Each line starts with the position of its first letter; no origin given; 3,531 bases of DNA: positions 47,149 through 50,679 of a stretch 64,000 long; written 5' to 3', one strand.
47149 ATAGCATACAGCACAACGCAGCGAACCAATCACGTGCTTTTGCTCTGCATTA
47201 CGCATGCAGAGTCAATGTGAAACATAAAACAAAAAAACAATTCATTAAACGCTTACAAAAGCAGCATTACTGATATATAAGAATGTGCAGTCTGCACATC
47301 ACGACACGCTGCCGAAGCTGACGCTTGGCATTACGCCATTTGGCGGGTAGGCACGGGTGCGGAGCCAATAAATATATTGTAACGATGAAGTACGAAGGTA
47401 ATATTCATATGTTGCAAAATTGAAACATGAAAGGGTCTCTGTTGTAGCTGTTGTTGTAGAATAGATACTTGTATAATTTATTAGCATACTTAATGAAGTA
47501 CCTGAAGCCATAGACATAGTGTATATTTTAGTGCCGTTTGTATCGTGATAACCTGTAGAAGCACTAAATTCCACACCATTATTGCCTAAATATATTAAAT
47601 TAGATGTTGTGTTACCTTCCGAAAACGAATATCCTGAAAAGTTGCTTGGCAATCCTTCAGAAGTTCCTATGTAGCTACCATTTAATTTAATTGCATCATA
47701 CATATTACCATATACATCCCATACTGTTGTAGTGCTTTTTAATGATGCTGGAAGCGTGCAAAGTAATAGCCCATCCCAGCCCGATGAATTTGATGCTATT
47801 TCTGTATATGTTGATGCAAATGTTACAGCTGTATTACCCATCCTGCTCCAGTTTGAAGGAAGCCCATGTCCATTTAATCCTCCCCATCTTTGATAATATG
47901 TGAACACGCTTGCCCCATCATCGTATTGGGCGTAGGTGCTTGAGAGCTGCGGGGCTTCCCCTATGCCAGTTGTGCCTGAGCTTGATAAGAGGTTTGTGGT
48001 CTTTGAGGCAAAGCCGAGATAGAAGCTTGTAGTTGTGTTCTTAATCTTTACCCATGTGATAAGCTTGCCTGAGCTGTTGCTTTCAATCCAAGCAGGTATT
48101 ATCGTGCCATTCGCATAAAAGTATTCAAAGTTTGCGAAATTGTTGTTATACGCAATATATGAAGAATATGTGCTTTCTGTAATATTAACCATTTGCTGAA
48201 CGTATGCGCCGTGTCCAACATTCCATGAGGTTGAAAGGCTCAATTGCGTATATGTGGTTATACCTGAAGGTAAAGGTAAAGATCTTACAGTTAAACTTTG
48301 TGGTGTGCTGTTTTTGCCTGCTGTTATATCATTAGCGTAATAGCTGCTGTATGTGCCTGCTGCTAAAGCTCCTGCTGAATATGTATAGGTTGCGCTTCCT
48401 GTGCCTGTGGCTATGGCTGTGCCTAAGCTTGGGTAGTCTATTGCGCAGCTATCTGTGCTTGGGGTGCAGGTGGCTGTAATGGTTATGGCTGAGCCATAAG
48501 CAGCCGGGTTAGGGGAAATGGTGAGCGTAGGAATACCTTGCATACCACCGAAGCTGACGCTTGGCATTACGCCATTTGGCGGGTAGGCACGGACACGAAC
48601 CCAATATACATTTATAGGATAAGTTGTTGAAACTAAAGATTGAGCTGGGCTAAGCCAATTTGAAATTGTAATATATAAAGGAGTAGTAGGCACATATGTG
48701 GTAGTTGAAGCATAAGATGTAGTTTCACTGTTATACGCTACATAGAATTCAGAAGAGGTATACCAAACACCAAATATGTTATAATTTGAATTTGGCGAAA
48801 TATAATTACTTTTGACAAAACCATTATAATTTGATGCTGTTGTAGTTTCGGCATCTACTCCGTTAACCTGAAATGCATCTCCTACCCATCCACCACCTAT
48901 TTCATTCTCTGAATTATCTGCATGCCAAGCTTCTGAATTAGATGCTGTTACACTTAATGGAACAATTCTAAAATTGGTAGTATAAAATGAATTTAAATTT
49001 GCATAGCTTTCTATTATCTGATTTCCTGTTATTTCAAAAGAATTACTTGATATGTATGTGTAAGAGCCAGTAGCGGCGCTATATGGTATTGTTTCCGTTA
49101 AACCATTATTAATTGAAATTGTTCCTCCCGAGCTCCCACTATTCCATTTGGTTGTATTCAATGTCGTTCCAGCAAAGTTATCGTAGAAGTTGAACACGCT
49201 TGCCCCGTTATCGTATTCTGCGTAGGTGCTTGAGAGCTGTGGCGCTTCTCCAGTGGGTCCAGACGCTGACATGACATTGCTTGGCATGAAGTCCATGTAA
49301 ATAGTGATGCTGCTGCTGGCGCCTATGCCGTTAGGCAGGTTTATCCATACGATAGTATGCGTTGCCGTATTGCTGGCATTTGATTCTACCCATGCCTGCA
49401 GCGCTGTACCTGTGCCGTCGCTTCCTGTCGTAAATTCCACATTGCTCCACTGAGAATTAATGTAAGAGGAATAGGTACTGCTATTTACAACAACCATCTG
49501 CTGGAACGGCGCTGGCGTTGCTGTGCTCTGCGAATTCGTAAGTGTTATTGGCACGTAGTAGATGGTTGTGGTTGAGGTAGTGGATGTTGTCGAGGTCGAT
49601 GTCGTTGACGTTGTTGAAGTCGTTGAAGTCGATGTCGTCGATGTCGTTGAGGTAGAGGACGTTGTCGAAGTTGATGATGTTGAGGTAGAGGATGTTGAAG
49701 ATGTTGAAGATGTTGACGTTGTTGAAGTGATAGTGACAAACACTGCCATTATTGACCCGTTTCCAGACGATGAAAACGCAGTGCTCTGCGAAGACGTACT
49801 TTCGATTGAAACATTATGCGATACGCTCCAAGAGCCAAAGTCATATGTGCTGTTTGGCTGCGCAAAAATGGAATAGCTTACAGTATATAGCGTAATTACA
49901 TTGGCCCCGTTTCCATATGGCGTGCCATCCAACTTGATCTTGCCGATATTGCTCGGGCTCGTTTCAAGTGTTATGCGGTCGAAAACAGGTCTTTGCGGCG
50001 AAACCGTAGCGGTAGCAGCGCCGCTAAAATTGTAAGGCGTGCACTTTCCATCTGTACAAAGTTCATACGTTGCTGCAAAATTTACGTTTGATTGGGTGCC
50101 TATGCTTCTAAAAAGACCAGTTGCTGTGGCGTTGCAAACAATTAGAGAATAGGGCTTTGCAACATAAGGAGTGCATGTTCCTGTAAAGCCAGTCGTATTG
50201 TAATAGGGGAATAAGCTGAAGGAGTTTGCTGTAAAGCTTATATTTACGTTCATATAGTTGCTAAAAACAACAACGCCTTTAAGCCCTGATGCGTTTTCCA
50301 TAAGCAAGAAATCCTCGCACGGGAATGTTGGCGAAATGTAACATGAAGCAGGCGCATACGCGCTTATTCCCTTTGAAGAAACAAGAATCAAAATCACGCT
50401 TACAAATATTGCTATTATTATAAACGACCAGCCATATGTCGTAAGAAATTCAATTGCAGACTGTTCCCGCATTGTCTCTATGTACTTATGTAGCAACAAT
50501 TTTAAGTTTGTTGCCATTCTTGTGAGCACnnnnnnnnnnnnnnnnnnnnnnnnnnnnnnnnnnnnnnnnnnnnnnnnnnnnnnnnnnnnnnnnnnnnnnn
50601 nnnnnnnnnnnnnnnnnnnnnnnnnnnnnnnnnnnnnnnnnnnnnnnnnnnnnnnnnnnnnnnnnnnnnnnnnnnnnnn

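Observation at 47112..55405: ~200-bp inverted repeat built from convergent gene 3' ends brackets an 8-kb segment: probable inversion scar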

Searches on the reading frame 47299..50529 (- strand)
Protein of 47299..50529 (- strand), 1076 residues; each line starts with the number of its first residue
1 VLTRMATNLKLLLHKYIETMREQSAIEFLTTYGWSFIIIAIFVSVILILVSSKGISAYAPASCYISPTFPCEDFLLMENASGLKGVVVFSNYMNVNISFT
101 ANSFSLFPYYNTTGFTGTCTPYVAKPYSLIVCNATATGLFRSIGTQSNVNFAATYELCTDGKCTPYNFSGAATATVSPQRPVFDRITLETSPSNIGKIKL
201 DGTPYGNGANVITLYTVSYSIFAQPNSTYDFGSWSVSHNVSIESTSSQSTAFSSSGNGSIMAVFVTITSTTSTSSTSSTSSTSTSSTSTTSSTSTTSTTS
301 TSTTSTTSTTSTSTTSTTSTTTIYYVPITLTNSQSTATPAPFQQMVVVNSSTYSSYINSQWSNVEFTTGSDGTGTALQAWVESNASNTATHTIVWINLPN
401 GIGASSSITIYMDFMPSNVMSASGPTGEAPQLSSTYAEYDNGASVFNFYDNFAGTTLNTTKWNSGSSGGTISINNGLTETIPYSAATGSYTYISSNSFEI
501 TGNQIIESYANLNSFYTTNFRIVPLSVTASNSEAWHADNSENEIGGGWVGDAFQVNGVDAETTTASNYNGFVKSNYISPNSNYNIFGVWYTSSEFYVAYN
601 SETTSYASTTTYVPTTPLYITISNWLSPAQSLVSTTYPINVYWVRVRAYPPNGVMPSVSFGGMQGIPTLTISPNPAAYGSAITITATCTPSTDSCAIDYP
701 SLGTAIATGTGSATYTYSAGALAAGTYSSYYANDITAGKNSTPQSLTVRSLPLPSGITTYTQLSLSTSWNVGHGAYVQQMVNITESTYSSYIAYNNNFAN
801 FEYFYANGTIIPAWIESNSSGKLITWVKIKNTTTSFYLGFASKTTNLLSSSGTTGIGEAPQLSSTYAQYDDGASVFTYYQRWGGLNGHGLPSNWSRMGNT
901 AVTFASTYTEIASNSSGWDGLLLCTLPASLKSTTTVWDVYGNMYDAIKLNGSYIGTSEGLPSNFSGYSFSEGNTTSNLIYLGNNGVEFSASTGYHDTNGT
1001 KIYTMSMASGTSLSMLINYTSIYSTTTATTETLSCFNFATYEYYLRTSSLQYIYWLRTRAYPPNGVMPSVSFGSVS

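Call 6: search_protein_families(library=pfam, proteins=[window:47299-50529:-])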
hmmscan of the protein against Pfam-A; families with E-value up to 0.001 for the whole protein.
window:47299-50529:- (1076 aa): 1 family
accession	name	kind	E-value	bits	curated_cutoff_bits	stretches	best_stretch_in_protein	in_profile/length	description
PF10102.14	DUF2341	-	2.1e-09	38.1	23.4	1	362-423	3-59/84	Domain of unknown function (DUF2341)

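Call 11: find_encoding_contigs(protein=window:47299-50529:-, flank=10000, max_places=10)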
Protein window:47299-50529:- (1076 aa): no gene with exactly this product is on record in the collection.

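Call 46: list_cluster_members(proteins=[window:47302-50529:-, window:47302-50517:-, window:47302-50472:-, window:47068-47217:+])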
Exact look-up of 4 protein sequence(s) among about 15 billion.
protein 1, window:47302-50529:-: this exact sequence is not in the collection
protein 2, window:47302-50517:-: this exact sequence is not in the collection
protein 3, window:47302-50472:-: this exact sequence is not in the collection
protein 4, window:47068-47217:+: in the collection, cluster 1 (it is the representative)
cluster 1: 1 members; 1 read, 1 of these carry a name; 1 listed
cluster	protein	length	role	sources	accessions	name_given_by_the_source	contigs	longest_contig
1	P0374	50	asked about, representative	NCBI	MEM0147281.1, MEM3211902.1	MAG: hypothetical protein QXR85_01155 [Candidatus Micrarchaeaceae archaeon]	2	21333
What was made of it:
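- Tried and rejected: The surface protein is not in the protein collection under any of three start codons (call 46).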

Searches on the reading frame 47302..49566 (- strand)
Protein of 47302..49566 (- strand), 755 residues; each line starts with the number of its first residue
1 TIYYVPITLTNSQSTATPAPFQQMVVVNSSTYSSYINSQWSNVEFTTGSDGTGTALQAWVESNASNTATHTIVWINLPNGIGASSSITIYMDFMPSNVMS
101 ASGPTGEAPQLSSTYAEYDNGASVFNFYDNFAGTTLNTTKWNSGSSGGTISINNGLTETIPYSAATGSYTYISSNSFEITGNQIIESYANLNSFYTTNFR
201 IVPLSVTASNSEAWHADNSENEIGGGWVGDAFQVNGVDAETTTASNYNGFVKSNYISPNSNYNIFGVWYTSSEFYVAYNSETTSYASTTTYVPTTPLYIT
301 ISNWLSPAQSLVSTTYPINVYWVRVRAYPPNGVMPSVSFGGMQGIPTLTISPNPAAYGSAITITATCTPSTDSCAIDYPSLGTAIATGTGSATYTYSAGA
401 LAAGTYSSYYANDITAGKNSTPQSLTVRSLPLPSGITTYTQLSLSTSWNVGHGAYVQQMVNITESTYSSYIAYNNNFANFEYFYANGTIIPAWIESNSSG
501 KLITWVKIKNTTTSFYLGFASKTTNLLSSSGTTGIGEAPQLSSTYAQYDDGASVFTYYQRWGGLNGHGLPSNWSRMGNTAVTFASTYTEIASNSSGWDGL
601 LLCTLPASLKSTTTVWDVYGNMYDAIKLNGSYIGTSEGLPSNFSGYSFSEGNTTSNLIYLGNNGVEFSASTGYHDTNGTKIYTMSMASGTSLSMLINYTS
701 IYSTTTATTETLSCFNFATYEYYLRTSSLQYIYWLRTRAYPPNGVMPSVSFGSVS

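Call 28: find_homologous_proteins(query=window:47302-49566:-, max_evalue=1e-10)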
Query window:47302-49566:- (755 aa): 1147 proteins with E <= 1e-10 among 8000 candidates; the best 120 are listed.
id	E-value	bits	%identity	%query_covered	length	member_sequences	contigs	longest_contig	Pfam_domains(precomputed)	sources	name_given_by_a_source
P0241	1.5e-161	558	44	45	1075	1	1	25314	PF10102.15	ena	-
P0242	1.2e-158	548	56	23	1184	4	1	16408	PF10102.15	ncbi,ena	-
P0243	2.4e-157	544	66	43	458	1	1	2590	-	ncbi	ncbi:MAG: hypothetical protein QW207_04055, partial [Candidatus Micrarchaeaceae archaeon]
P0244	4.6e-156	540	55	66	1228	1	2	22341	PF13385.14,PF10102.15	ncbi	-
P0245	3.7e-155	537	65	43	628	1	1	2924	-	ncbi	ncbi:MAG: hypothetical protein QXI42_12520, partial [Thermoproteota archaeon]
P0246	7.4e-150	519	68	42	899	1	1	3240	-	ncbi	ncbi:MAG: hypothetical protein QW582_03350, partial [Candidatus Micrarchaeaceae archaeon]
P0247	1.1e-147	512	65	19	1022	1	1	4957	PF10102.15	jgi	-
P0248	1.2e-142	495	64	43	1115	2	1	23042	-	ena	-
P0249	3.8e-141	490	45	74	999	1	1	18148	-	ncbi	-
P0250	1.1e-140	489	49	45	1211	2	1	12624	PF10102.15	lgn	-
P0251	4.5e-137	477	60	44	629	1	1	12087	PF10102.15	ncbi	ncbi:MAG: DUF2341 domain-containing protein [Candidatus Micrarchaeia archaeon]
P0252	1.2e-134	469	68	33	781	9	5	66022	PF10102.15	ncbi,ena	-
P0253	2.0e-124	435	42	48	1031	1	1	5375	PF16640.12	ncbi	ncbi:MAG: hypothetical protein QXZ36_07615, partial [Thermoproteota archaeon]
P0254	1.5e-121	425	45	44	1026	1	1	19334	PF02369.23,PF18998.7,PF10102.15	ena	-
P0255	3.9e-118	414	62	45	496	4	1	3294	PF10102.15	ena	-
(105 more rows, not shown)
